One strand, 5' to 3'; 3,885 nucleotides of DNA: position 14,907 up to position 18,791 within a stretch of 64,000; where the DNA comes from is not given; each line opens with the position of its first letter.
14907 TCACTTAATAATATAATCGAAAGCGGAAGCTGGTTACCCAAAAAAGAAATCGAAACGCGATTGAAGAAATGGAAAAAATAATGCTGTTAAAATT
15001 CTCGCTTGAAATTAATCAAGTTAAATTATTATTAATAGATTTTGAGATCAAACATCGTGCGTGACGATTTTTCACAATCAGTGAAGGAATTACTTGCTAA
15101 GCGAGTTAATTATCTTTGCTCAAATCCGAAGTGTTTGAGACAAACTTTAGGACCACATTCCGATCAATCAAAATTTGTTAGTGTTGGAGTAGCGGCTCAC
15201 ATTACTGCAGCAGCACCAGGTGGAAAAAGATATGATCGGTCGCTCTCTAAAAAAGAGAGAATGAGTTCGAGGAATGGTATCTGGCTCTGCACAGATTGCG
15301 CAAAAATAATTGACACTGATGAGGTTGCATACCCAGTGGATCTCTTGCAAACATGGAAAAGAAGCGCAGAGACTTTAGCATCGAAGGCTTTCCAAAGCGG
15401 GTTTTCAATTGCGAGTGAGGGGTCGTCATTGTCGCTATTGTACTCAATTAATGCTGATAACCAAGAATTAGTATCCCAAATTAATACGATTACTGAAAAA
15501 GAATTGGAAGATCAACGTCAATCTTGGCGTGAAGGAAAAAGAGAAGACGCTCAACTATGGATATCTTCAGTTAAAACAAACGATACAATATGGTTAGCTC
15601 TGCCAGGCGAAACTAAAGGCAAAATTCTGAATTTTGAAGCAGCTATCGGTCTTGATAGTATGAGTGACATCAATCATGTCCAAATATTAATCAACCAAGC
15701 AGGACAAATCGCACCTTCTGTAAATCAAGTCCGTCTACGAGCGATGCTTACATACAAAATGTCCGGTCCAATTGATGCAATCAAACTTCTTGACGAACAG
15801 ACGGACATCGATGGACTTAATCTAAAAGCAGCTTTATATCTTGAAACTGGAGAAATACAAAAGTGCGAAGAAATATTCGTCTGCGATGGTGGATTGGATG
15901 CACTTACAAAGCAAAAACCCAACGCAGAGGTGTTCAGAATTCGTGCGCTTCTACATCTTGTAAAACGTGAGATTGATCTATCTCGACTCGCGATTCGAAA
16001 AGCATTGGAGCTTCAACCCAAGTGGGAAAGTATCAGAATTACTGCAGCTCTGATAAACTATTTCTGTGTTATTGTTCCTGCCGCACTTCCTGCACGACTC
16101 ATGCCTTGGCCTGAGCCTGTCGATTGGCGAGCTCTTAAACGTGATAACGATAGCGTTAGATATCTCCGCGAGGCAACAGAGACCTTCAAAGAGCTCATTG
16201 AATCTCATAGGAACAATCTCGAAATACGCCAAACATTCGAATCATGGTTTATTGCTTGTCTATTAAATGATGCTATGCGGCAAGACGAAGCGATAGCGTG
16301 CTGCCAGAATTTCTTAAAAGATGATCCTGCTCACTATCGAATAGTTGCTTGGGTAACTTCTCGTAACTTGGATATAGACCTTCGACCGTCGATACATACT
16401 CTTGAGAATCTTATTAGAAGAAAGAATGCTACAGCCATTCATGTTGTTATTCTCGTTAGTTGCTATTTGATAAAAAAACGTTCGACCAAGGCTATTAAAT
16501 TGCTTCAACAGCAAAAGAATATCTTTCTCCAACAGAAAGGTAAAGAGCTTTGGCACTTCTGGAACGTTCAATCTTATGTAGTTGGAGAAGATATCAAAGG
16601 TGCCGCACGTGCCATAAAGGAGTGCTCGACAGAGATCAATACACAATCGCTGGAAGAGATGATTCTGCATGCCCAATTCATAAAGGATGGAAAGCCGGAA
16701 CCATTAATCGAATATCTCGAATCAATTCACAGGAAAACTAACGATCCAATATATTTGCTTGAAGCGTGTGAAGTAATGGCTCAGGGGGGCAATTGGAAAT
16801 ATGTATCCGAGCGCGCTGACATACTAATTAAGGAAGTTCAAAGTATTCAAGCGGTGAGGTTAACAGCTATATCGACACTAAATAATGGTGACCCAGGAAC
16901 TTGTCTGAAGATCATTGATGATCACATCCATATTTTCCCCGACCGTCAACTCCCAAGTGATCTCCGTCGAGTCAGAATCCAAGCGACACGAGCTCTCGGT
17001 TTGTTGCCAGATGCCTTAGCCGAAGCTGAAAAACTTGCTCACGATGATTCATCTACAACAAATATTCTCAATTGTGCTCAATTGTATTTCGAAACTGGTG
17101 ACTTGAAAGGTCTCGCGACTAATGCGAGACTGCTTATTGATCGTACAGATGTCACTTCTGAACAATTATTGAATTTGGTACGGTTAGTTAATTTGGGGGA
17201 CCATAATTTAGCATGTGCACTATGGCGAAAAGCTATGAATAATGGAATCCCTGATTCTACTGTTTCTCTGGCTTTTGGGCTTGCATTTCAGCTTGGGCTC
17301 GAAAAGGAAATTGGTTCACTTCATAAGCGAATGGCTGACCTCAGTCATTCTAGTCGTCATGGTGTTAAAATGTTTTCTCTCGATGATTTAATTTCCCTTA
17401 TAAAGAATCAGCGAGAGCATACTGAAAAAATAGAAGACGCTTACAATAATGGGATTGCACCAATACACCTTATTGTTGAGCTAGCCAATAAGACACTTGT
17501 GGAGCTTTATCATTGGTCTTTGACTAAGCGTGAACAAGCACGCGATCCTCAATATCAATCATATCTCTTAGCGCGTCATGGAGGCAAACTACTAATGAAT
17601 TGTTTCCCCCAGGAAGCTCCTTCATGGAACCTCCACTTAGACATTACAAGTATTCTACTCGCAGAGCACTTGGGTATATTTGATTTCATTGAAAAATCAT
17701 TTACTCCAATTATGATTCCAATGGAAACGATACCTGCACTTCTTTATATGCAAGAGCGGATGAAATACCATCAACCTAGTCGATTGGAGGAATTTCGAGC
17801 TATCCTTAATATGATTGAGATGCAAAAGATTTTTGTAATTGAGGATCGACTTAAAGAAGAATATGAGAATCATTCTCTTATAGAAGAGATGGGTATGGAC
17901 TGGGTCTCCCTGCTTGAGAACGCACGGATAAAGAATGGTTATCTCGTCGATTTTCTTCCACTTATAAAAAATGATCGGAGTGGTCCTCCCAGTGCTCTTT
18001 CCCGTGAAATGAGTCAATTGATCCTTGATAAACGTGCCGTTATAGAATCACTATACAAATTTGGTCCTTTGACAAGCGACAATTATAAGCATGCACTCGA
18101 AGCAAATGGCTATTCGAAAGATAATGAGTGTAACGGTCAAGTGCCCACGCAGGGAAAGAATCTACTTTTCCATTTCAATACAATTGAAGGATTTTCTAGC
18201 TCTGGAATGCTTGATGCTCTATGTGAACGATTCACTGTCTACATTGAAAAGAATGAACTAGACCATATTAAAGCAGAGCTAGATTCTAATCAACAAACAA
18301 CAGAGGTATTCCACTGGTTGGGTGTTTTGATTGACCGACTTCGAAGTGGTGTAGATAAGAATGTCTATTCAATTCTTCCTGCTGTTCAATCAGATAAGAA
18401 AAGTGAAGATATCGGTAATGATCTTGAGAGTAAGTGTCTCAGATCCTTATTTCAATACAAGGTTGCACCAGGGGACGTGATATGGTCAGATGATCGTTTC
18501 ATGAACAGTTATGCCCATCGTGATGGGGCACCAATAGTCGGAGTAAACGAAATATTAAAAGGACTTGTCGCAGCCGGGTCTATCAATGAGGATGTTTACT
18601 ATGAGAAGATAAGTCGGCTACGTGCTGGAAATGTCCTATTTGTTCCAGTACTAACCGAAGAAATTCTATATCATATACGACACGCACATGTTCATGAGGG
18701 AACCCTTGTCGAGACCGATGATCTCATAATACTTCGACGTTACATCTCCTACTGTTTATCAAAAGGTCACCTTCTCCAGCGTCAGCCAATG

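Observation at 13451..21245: Candidate novel defence operon: XRE-ImmA regulator, PIN protein and a 2067-aa HNH-TPR-PIN-like giant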

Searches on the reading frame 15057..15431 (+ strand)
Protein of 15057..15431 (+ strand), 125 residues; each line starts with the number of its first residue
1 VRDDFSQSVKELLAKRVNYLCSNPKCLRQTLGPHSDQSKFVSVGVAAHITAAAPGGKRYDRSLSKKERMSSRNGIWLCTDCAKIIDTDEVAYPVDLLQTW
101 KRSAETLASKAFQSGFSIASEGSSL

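Call 52: search_solved_structures(query=A6, max_evalue=10, show_alignments=3)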
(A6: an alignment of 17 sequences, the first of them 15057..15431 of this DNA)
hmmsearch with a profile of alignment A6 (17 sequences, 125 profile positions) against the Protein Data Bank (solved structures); distinct sequences matched with E-value up to 10: 8.
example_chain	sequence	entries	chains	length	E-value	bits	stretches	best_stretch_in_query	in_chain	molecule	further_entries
9om4_A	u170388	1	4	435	1.9e-17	66.8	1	9-120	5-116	HNH endonuclease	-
8ysq_A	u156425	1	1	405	2e-10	44.2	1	8-116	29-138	SAVED domain-containing protein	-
7rwm_A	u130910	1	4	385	2.2e-10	44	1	27-118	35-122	SAVED domain-containing protein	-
7rwk_A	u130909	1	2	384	1.1e-09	41.7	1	4-113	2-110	SAVED domain-containing protein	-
8fm1_A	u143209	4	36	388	0.00047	23.6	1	39-105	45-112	SAVED domain-containing protein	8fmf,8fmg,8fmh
9dif_A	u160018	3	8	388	0.024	18.1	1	39-105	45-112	HNH endonuclease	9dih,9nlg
2k16_A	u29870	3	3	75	0.25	14.7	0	77-92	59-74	Transcription initiation factor TFIID subunit 3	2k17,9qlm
3zj2_A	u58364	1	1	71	3.4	11.1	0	18-44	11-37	NUCLEAR POLYADENYLATED RNA-BINDING PROTEIN NAB2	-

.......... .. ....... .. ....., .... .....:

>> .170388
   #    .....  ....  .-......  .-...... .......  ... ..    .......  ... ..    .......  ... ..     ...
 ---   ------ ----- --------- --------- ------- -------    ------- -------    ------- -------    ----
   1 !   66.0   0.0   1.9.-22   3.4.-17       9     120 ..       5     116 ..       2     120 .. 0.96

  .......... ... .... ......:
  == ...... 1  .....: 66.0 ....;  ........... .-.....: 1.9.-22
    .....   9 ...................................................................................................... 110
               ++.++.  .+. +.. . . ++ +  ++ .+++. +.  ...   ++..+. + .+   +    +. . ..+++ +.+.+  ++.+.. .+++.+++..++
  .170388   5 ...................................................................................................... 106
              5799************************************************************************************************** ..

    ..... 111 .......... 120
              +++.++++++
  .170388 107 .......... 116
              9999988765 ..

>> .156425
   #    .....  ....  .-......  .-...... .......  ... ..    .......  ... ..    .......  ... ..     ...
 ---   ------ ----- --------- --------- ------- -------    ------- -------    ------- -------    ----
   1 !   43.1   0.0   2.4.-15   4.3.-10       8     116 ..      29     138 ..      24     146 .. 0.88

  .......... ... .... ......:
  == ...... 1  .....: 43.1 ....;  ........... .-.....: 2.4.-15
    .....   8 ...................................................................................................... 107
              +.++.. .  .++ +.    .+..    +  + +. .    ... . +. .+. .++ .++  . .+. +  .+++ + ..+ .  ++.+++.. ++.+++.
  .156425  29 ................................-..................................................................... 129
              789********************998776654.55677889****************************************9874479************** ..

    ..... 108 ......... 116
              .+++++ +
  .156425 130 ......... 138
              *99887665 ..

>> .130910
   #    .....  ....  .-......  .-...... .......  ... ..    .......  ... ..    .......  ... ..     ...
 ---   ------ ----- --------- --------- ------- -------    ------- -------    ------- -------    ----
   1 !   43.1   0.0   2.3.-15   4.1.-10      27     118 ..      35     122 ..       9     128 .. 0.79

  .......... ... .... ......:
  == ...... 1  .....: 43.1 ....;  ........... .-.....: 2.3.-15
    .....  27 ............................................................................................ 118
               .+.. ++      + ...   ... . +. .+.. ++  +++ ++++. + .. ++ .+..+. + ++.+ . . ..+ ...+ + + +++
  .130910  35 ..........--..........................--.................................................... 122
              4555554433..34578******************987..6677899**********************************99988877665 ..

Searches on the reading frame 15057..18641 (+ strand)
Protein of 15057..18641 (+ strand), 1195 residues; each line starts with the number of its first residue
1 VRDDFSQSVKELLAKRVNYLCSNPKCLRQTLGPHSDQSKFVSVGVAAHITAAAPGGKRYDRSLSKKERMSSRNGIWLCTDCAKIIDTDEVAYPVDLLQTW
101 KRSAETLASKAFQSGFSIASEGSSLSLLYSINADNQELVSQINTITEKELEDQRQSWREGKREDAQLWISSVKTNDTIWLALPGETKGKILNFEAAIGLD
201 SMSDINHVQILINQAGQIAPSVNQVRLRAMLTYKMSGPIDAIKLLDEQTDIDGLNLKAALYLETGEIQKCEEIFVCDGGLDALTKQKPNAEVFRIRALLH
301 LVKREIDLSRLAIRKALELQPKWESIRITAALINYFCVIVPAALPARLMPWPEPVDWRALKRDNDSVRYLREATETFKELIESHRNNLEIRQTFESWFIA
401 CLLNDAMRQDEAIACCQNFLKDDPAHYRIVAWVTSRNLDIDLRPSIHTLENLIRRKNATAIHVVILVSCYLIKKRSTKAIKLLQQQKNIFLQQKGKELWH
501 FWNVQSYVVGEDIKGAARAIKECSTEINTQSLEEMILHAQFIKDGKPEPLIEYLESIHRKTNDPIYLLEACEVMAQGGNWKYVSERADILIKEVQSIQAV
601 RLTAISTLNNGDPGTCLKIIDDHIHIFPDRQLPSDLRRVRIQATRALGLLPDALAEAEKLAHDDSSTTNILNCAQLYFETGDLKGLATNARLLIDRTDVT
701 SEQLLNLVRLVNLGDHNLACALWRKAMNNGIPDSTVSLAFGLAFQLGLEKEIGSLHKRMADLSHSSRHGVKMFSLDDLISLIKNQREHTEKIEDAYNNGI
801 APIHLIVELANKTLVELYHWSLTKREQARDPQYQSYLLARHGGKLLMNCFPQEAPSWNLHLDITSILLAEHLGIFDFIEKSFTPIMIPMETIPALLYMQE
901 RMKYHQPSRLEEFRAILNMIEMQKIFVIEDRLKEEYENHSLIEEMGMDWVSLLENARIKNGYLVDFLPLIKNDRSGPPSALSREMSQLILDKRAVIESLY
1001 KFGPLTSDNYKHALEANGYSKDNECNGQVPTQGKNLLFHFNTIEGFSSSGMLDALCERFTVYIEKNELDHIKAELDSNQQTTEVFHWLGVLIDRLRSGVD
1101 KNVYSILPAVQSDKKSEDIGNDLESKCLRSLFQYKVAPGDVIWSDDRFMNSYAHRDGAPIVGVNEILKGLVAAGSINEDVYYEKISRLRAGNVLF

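Call 31: predict_structure(alignment_id=A2)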
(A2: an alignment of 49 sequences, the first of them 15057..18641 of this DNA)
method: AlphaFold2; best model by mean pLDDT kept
length: 1195 residues; sequences in the alignment: 49
mean_pLDDT: 87.6   pTM: 0.75
mean pLDDT of the five models: 87.6, 87.0, 85.4, 84.9, 83.2
residues with pLDDT >= 90: 709; 70-90: 401; 50-70: 36; < 50: 49
segments of 3 or more residues with pLDDT < 50: 33-42, 113-133, 276-284, 1113-1120
pLDDT, mean of each block of 10 residues (from residue 1): 72 84 83 45 67 69 82 87 80 87 85 40 35 61 87 89 88 86 87 88 84 88 87 89 87 90 89 61 63 94 92 95 94 95 85 89 93 96 86 95 94 96 94 93 95 91 94 93 94 88 93 91 79 91 91 94 91 93 94 91 95 94 92 95 94 97 95 95 96 94 94 95 96 93 92 90 85 84 91 91 91 93 90 86 84 90 97 96 94 94 90 95 90 83 90 91 89 84 89 91 88 82 70 91 89 93 93 93 95 96 90 46 85 91 94 91 94 95 94 86
secondary structure, 60 per line:
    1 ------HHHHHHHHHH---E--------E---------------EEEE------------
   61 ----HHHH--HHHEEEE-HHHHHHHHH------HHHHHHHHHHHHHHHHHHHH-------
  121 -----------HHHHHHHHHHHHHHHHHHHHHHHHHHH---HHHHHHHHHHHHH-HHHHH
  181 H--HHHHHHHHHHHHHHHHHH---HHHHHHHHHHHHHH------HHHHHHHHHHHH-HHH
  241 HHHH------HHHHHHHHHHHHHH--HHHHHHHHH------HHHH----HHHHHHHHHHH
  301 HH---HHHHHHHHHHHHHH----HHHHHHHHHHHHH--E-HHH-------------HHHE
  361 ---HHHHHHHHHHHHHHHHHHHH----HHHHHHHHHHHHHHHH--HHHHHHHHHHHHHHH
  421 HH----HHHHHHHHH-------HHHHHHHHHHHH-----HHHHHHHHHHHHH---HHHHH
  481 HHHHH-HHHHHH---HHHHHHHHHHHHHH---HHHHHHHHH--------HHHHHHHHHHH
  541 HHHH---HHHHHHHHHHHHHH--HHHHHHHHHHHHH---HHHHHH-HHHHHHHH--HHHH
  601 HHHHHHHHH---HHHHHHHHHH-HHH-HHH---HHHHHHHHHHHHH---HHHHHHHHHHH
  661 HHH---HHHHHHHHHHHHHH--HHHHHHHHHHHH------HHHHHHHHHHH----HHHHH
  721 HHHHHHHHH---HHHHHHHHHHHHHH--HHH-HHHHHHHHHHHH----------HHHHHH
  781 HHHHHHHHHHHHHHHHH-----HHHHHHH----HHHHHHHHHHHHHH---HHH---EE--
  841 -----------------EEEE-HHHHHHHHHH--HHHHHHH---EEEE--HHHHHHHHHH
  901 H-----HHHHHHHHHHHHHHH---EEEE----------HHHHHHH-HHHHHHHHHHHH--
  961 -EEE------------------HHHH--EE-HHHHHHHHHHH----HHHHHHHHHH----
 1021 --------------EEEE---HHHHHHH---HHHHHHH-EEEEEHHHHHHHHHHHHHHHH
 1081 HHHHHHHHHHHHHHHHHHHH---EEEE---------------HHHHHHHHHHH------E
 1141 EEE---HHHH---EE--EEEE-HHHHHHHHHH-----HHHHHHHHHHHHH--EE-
elements in order (helices of 4 or more, strands of 3 or more residues): H7-16 E45-48 H65-68 E74-77 H79-87 H94-113 H132-158 H162-174 H176-181 H184-201 H205-218 H225-236 H238-244 H251-264 H267-275 H282-285 H290-302 H306-319 H324-336 H364-383 H388-403 H406-422 H427-435 H443-454 H460-472 H476-485 H487-492 H496-509 H513-521 H530-544 H548-561 H564-576 H580-585 H587-594 H597-609 H613-622 H634-646 H650-663 H667-680 H683-694 H701-711 H716-729 H733-746 H753-764 H775-797 H803-809 H814-827 E858-861 H863-872 H875-881 E885-888 H891-901 H907-921 E925-928 H939-945 H947-958 E962-964 H983-986 H992-1002 H1007-1016 E1035-1038 H1042-1048 H1052-1058 E1060-1064 H1065-1100 E1104-1107 H1123-1133 E1140-1143 H1147-1150 E1158-1161 H1163-1172 H1178-1190

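Call 39: fold_search(model_id=the predicted structure, library=pdb)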
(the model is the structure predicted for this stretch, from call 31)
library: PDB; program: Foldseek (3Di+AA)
matches with E <= 10: 1537; with E <= 0.001: 185
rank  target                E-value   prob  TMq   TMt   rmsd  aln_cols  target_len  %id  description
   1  9rtt_Q                2.9e-08  1.00  0.17  0.21  26.1       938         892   12  Activated Elongation Complex with IWS1 and ELOF1 (released 2025-09-03)
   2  9hmf_L                8.5e-08  1.00  0.15  0.23  34.2       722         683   12  Periplasmic scaffold of the Campylobacter jejuni flagellar motor (alpha carbon trace) (released 2024-12-25)
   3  8bbg_D                1.2e-07  1.00  0.24  0.22  27.8      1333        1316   11  Structure of the IFT-A complex; anterograde IFT-A train model (released 2022-12-21)
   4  9hvq_Q                1.2e-07  1.00  0.21  0.26  24.8       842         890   11  Structure of the transcribing Pol II-DSIF-PAF-SPT6-RECQL5 complex (released 2025-07-16)
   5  9g8r_B                1.9e-07  1.00  0.23  0.25  27.0      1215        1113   11  human SKI7-SKI238 complex in the open state (released 2024-10-16)
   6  8fgw_D                3.1e-07  1.00  0.18  0.17  30.4      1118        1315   12  Human IFT-A complex structures provide molecular insights into ciliary transport (released 2023-02-22)
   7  8h6j_4G               4.4e-07  1.00  0.16  0.23  31.8       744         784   12  Cryo-EM structure of human exon-defined spliceosome in the mature pre-B state. (released 2024-05-01)
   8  7qdr_B                4.8e-07  1.00  0.24  0.24  28.6      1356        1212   11  Apo human SKI complex in the closed state (released 2022-02-02)
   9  4ui9_F                5.1e-07  1.00  0.22  0.43  11.9       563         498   12  Atomic structure of the human Anaphase-Promoting Complex (released 2015-06-17)
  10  8hmd_C                5.1e-07  1.00  0.15  0.14  31.5      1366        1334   11  base module state 2 of Tetrahymena IFT-A (released 2023-06-14)
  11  7xn7_q                5.3e-07  1.00  0.20  0.25  25.7       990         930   10  RNA polymerase II elongation complex containing Spt4/5, Elf1, Spt6, Spn1 and Paf1C (released 2022-09-07)
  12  9hmf_K                6.5e-07  1.00  0.17  0.24  32.4       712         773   10  Periplasmic scaffold of the Campylobacter jejuni flagellar motor (alpha carbon trace) (released 2024-12-25)
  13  8a3t_J                6.8e-07  1.00  0.25  0.49  11.4       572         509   10  S. cerevisiae APC/C-Cdh1 complex (released 2022-08-31)
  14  8q9t_E                7.0e-07  1.00  0.19  0.21  26.1      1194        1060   12  CryoEM structure of a S. Cerevisiae Ski238 complex bound to RNA (released 2023-11-29)
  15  7qds_B                7.9e-07  1.00  0.18  0.21  21.3       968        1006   11  Apo human SKI complex in the open state (released 2022-02-02)
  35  9g8o_B                3.7e-06  1.00  0.21  0.25  26.5      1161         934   11  human 40S ribosome bound by a SKI238-exosome complex (released 2024-10-16)
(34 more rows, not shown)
